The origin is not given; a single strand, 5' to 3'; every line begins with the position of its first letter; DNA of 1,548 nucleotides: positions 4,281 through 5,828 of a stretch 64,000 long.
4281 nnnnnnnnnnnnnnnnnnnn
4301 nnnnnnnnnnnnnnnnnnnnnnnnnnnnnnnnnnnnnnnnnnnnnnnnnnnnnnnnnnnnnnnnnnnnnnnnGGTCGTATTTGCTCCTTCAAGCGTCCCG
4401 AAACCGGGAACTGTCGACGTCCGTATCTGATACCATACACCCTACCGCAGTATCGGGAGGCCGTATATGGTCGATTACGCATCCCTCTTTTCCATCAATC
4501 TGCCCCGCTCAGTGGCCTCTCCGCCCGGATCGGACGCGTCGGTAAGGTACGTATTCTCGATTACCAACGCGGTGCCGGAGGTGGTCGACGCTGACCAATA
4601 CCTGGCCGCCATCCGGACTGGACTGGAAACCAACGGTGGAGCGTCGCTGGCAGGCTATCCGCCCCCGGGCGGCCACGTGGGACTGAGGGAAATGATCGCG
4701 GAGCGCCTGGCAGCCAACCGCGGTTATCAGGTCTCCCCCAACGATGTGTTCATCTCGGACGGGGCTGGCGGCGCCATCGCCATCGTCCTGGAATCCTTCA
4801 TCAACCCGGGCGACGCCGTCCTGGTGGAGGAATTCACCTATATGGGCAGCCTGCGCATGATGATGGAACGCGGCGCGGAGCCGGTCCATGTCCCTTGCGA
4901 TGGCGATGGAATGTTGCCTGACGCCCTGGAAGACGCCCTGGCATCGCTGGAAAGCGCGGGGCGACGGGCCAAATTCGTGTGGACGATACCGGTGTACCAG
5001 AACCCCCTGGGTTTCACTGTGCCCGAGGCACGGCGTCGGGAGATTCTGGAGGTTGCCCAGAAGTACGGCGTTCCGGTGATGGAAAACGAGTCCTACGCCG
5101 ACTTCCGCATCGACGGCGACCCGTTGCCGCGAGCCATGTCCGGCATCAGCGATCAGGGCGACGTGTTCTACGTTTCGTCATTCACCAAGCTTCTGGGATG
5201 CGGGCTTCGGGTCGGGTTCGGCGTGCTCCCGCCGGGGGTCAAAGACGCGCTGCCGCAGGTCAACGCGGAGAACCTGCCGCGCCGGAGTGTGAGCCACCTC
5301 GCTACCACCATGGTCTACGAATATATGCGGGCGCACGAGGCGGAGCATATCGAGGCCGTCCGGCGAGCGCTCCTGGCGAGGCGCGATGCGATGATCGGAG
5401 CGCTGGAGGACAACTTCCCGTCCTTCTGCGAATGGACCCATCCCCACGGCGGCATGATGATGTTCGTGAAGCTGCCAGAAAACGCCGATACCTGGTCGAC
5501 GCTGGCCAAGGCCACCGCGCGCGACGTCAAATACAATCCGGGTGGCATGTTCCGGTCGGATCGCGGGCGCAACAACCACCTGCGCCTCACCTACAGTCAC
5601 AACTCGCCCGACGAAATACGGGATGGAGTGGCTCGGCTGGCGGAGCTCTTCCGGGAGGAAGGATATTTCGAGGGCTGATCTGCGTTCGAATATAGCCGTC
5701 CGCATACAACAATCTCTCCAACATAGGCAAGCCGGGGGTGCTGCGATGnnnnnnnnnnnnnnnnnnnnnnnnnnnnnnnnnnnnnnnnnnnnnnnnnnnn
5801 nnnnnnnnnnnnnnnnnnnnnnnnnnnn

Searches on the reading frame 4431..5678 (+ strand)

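Call 69: search_protein_families(library=pfam, proteins=[window:4431-5678:+], max_evalue=0.00001)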
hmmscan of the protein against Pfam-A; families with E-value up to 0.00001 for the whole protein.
window:4431-5678:+ (415 aa): 1 family
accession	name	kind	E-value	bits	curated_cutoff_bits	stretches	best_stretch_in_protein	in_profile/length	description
PF00155.27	Aminotran_1_2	-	2.4e-32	113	19.7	1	60-403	22-361/361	Aminotransferase class I and II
